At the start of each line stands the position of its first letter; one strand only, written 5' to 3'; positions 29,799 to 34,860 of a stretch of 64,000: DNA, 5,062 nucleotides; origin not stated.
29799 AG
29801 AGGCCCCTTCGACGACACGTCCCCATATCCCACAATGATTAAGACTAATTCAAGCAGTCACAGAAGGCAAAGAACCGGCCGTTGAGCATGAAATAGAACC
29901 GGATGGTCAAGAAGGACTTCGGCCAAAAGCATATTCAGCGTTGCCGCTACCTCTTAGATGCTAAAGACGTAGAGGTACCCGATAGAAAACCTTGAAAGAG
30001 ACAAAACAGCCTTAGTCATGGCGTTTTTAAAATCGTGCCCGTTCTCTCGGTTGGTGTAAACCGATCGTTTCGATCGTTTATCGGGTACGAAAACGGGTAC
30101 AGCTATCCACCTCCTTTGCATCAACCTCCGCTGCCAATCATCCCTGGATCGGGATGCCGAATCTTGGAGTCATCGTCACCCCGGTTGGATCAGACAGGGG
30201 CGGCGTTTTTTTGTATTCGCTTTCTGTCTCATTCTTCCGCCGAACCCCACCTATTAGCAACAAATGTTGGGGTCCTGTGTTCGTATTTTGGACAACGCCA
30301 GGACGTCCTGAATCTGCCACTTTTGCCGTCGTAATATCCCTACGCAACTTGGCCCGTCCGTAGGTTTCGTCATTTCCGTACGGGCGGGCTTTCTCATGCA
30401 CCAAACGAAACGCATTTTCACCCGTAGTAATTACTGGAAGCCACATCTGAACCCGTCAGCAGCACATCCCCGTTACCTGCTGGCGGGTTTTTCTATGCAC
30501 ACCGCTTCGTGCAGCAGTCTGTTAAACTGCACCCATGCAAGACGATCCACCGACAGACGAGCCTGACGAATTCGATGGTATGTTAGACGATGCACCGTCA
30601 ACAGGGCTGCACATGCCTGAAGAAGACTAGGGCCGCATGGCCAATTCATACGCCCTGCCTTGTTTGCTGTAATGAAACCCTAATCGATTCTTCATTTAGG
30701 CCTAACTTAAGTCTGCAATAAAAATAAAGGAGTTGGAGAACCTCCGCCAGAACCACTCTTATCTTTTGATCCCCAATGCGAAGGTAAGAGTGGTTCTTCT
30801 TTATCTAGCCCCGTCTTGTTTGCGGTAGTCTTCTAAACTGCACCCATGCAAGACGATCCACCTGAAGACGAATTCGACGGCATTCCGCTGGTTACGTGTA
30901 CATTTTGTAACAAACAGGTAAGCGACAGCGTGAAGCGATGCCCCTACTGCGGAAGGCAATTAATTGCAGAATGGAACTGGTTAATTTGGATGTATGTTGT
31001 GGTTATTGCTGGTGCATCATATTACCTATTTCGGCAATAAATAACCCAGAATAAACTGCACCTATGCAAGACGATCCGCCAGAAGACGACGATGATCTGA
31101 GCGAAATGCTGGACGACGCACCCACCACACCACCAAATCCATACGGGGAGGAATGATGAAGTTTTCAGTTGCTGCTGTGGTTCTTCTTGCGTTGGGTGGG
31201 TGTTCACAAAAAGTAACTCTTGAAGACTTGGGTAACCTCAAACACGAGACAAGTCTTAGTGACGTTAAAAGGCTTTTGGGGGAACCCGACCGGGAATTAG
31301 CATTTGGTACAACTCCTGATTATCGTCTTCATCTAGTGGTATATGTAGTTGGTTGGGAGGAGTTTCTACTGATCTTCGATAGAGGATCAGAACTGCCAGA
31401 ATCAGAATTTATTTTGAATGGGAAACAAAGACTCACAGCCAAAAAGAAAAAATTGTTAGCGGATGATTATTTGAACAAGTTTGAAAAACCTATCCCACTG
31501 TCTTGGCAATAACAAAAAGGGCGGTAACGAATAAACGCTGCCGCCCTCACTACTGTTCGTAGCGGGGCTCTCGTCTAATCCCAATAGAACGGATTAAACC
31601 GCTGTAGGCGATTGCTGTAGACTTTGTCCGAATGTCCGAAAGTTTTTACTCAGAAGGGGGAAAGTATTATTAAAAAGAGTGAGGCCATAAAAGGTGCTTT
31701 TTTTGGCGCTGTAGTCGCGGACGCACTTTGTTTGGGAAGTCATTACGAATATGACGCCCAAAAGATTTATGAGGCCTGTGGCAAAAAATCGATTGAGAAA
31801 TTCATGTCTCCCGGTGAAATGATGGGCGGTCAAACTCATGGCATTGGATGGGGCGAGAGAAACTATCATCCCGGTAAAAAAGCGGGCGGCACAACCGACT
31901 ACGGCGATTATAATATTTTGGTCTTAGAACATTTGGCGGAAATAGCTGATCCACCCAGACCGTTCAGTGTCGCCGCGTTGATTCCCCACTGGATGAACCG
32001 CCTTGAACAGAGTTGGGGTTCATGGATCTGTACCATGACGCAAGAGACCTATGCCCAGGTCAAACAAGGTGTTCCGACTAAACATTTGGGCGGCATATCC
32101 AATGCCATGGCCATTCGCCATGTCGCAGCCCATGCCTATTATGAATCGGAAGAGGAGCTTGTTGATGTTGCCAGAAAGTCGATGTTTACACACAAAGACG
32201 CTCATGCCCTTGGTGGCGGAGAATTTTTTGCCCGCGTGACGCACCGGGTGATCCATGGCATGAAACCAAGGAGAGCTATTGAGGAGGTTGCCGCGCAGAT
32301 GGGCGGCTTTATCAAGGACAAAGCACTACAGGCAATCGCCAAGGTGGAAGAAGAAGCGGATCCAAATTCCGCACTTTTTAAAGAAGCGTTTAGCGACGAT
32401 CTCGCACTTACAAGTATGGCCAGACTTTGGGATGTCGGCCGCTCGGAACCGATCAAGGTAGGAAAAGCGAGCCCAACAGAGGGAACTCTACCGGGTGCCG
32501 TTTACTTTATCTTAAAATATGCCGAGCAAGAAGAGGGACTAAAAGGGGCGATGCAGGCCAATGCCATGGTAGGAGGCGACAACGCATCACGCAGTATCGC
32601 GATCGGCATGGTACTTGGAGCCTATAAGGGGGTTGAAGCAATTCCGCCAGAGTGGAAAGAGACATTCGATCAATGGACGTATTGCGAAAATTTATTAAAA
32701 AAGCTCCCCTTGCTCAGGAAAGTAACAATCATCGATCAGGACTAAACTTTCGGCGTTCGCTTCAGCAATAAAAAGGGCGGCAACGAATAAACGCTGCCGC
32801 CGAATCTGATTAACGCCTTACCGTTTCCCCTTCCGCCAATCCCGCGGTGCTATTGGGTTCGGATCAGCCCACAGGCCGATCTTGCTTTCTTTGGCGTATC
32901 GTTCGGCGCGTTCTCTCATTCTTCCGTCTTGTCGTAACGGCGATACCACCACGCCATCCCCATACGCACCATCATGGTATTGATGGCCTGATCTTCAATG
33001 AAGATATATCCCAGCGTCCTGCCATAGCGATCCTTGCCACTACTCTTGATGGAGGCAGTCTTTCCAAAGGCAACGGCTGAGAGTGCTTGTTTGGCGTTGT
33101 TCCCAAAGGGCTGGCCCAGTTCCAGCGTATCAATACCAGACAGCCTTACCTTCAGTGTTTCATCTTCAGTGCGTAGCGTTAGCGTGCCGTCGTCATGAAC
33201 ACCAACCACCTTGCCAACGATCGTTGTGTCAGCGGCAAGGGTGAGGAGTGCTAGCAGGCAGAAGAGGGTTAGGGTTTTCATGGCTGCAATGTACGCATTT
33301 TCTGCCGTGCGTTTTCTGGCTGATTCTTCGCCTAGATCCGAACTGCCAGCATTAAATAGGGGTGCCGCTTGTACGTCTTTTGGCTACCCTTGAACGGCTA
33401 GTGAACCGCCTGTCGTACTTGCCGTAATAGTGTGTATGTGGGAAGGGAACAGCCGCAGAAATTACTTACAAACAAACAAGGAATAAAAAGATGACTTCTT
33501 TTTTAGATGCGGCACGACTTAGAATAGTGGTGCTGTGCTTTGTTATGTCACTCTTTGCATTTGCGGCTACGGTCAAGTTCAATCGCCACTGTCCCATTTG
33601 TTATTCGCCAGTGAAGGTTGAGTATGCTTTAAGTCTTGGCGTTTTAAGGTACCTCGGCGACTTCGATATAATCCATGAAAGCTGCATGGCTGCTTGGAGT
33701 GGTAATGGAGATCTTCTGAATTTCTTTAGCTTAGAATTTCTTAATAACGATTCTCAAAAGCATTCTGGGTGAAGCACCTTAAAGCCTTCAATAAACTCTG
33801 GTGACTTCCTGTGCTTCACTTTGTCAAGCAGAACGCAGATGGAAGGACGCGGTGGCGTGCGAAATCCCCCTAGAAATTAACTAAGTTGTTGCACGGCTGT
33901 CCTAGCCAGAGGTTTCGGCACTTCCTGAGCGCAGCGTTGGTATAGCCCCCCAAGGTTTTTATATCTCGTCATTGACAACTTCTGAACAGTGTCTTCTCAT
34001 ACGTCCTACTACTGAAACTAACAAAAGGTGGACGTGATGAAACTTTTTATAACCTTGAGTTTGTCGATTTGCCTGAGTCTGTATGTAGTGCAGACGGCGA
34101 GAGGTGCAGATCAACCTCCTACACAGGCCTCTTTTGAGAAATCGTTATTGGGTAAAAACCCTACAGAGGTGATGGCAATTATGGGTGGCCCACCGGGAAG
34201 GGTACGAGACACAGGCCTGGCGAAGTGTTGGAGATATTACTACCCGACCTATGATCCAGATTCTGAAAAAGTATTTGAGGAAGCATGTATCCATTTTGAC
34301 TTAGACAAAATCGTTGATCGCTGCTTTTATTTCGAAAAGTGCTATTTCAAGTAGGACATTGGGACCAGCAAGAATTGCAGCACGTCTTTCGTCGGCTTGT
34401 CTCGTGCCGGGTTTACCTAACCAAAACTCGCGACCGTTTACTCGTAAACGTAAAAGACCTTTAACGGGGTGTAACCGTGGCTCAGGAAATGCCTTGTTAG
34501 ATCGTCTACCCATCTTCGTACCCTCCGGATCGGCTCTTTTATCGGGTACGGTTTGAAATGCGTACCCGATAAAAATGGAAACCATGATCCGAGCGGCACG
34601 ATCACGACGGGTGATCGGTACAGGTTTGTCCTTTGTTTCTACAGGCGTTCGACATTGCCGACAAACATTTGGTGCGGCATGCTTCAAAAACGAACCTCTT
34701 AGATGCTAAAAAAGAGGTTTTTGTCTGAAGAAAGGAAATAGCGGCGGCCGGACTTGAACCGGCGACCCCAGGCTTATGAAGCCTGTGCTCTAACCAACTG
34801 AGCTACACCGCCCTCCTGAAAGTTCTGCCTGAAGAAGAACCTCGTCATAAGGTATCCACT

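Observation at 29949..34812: A 4.8-kb islet next to tRNA-Met, bounded by a duplicated 17-nt core, keeps only the stub of its integrase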

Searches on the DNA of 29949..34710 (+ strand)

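Call 98: search_dna_similar(query=window:29949-34710:+, collection=phages, mode=distant, max_rows=5)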
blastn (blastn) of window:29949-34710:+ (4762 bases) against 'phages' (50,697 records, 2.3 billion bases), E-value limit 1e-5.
No match.

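Call 99: search_dna_similar(query=window:29949-34710:+, collection=plasmids, mode=distant, max_rows=5)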
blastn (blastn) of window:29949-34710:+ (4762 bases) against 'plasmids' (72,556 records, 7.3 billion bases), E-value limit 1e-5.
No match.

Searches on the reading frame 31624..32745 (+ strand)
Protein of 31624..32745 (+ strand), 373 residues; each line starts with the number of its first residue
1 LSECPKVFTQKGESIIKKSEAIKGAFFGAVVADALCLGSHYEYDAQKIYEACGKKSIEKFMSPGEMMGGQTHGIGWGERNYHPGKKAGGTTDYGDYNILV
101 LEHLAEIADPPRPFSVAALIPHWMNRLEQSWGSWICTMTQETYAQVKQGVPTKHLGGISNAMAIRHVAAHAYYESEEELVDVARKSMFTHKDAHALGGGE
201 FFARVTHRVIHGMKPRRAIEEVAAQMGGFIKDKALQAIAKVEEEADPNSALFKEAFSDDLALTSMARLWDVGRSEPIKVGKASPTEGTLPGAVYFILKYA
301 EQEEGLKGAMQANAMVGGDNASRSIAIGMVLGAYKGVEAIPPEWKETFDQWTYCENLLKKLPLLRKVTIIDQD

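Call 7: search_protein_families(library=pfam, max_evalue=0.1, proteins=[window:31624-32745:+])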
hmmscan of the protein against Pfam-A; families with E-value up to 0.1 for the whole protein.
window:31624-32745:+ (373 aa): 1 family
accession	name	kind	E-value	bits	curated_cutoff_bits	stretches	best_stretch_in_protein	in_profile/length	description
PF03747.19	ADP_ribosyl_GH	-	3.5e-34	119.2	26.2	1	24-343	1-287/287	ADP-ribosylglycohydrolase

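Call 8: search_protein_families(library=ncbifam, max_evalue=0.1, proteins=[window:31624-32745:+])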
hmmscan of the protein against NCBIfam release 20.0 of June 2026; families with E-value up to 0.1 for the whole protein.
window:31624-32745:+ (373 aa): 2 families
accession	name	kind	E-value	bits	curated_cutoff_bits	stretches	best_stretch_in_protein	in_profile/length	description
NF041672.1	ADPriboarghdlase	equivalog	0.00014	20.7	490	0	307-358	301-352/361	ADP-ribosylarginine hydrolase Tri1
TIGR02662.1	dinitro_DRAG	equivalog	0.00019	20.8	337.05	1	312-351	231-270/287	ADP-ribosyl-[dinitrogen reductase] hydrolase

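Call 48: search_protein_families(library=padloc, max_evalue=0.01, proteins=[window:31624-32745:+])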
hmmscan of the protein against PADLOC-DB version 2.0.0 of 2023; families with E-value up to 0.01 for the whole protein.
window:31624-32745:+ (373 aa): 0 families

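Call 86: search_protein_families(library=phrogs, max_evalue=0.001, proteins=[window:31624-32745:+])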
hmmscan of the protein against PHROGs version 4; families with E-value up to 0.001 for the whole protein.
window:31624-32745:+ (373 aa): 1 family
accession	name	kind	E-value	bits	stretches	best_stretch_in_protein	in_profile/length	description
phrog_6572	-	other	2.5e-08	34.4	1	18-347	4-290/325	ADP-ribosylglycohydrolase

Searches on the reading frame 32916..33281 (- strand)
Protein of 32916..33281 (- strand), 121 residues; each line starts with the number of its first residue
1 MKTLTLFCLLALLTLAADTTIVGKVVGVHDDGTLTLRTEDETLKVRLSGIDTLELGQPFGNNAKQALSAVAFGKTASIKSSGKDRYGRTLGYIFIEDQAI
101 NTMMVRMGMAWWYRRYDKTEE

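Call 7: search_protein_families(library=pfam, max_evalue=0.1, proteins=[window:32916-33281:-])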
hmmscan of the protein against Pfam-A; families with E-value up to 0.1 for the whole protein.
window:32916-33281:- (121 aa): 2 families
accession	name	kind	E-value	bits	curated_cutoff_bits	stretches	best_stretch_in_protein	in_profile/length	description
PF00565.23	SNase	-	6.6e-19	68.8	21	1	44-119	1-83/107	Staphylococcal nuclease homologue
PF02237.23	BPL_C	-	0.0055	17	21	1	17-45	11-39/48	Biotin protein ligase C terminal domain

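Call 8: search_protein_families(library=ncbifam, max_evalue=0.1, proteins=[window:32916-33281:-])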
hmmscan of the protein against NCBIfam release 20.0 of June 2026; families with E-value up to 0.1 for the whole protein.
window:32916-33281:- (121 aa): 3 families
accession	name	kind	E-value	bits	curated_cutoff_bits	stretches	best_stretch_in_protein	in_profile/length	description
NF047969.1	CaNuclEcnA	equivalog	1.1e-10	41.7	180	2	79-114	89-124/151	calcium-activated nuclease EcnA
NF047694.1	TnucaseNucIStaph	equivalog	4.2e-09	36.1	250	1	24-110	48-144/175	thermonuclease NucI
NF041655.1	MM0924_fam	subfamily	0.069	12.8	45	0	18-42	20-43/57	MM0924 family protein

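Call 48: search_protein_families(library=padloc, max_evalue=0.01, proteins=[window:32916-33281:-])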
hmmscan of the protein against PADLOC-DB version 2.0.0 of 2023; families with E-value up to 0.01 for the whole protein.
window:32916-33281:- (121 aa): 1 family
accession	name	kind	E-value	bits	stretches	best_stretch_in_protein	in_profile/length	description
PDLC01096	C3a212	-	0.0075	13.5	0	25-109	50-145/279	SNc+LTD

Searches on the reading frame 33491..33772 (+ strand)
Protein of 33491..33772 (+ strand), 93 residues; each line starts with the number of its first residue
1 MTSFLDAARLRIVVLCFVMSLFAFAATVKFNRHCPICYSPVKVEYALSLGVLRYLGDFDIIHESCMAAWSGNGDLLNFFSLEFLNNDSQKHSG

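Call 7: search_protein_families(library=pfam, max_evalue=0.1, proteins=[window:33491-33772:+])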
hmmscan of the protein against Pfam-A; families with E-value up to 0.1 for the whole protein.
window:33491-33772:+ (93 aa): 1 family
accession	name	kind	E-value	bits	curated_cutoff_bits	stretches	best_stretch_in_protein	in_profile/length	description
PF12906.13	RINGv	-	0.08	13.5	21.6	0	56-70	22-36/47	RING-variant domain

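Call 8: search_protein_families(library=ncbifam, max_evalue=0.1, proteins=[window:33491-33772:+])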
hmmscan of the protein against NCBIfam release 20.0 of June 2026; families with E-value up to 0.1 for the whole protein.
window:33491-33772:+ (93 aa): 0 families

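Call 48: search_protein_families(library=padloc, max_evalue=0.01, proteins=[window:33491-33772:+])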
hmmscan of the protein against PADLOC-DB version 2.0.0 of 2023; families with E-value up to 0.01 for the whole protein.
window:33491-33772:+ (93 aa): 0 families

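Call 86: search_protein_families(library=phrogs, max_evalue=0.001, proteins=[window:33491-33772:+])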
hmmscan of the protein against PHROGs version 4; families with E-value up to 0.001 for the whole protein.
window:33491-33772:+ (93 aa): 0 families
